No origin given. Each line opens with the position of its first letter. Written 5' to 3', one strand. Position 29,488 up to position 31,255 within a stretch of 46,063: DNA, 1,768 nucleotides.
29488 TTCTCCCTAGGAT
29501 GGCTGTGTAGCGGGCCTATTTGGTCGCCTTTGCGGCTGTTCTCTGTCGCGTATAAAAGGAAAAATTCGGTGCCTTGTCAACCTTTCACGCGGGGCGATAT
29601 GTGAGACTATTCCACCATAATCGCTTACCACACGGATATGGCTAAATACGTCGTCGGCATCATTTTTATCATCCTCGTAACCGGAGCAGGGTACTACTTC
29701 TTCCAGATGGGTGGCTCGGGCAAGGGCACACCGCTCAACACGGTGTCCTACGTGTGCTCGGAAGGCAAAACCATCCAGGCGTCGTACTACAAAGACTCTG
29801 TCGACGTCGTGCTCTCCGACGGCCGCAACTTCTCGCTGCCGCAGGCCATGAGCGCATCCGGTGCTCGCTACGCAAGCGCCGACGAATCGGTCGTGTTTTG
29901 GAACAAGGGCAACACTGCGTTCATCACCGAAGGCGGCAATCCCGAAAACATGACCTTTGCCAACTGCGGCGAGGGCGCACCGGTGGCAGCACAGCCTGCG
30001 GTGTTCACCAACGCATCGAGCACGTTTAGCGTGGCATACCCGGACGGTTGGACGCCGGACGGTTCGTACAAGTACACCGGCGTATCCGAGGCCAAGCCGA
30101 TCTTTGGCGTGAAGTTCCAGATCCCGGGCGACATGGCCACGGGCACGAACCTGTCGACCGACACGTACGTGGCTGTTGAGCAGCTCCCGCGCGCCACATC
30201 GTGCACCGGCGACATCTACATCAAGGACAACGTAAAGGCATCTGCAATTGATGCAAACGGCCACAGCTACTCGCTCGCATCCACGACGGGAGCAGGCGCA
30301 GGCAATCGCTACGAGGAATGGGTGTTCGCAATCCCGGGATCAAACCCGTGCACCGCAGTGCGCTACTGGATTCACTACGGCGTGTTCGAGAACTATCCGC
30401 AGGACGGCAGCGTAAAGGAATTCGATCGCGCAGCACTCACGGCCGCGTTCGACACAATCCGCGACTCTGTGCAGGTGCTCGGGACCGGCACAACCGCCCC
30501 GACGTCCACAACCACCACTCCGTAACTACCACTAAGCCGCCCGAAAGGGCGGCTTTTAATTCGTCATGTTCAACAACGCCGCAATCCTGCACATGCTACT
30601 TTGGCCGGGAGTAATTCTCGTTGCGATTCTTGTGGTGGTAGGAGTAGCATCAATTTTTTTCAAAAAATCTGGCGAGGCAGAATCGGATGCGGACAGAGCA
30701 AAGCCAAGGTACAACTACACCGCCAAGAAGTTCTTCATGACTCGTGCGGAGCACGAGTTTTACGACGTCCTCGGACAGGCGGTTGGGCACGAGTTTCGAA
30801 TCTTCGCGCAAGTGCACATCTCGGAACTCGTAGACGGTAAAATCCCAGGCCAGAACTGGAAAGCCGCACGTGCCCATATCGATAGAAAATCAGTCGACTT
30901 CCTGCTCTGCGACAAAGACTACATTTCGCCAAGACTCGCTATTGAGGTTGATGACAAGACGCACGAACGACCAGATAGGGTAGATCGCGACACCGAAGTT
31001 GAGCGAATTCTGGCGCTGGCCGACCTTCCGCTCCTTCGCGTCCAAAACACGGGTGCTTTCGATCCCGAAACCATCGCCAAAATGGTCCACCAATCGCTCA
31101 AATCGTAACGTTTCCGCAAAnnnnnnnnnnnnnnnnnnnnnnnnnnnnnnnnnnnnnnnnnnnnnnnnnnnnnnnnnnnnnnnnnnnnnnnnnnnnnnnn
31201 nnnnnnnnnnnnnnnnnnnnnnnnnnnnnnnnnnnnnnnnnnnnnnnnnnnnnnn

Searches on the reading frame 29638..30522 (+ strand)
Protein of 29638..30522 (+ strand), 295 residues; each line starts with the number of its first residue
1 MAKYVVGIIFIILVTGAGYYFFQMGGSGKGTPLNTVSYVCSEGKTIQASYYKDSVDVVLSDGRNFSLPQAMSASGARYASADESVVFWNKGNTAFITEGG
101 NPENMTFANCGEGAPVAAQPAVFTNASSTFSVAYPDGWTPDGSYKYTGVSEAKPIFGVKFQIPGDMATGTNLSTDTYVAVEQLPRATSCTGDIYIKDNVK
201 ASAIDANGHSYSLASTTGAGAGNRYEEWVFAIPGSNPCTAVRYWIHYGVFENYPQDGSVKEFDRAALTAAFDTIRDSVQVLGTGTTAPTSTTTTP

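Call 6: search_protein_families(library=pfam, proteins=[window:29638-30522:+], max_evalue=0.01)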
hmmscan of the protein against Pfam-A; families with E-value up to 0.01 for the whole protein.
window:29638-30522:+ (295 aa): 1 family
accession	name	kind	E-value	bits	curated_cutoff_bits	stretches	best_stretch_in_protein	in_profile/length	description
PF09864.15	MliC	-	2.6e-17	63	22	1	38-102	1-64/67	Membrane-bound lysozyme-inhibitor of c-type lysozyme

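Call 7: search_protein_families(library=padloc, proteins=[window:29638-30522:+], max_evalue=0.01)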
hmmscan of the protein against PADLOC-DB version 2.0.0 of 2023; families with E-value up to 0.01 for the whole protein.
window:29638-30522:+ (295 aa): 0 families

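Call 8: search_protein_families(library=ncbifam, proteins=[window:29638-30522:+], max_evalue=0.001)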
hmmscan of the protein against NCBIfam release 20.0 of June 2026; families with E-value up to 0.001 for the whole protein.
window:29638-30522:+ (295 aa): 2 families
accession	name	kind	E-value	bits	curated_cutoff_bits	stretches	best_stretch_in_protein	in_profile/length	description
NF008475.0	PRK11372.1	equivalog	3.8e-07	30.1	168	1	8-97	9-92/109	C-type lysozyme inhibitor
NF010364.0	PRK13792.1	equivalog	0.00075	19.5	261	0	34-96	45-109/127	lysozyme inhibitor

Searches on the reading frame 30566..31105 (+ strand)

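Call 6: search_protein_families(library=pfam, proteins=[window:30566-31105:+], max_evalue=0.01)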
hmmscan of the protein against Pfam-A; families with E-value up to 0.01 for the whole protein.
window:30566-31105:+ (180 aa): 2 families
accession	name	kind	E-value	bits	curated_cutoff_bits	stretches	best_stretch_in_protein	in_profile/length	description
PF10881.14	DUF2726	-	2e-25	89.4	24.7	1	57-172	4-121/126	Protein of unknown function (DUF2726)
PF18741.7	MTES_1575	-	0.00092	19.7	38.2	1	104-163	21-80/96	REase_MTES_1575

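Call 7: search_protein_families(library=padloc, proteins=[window:30566-31105:+], max_evalue=0.01)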
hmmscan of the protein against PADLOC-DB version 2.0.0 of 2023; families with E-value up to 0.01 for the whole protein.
window:30566-31105:+ (180 aa): 0 families

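Call 8: search_protein_families(library=ncbifam, proteins=[window:30566-31105:+], max_evalue=0.001)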
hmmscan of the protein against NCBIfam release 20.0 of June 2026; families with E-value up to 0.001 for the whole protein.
window:30566-31105:+ (180 aa): 0 families
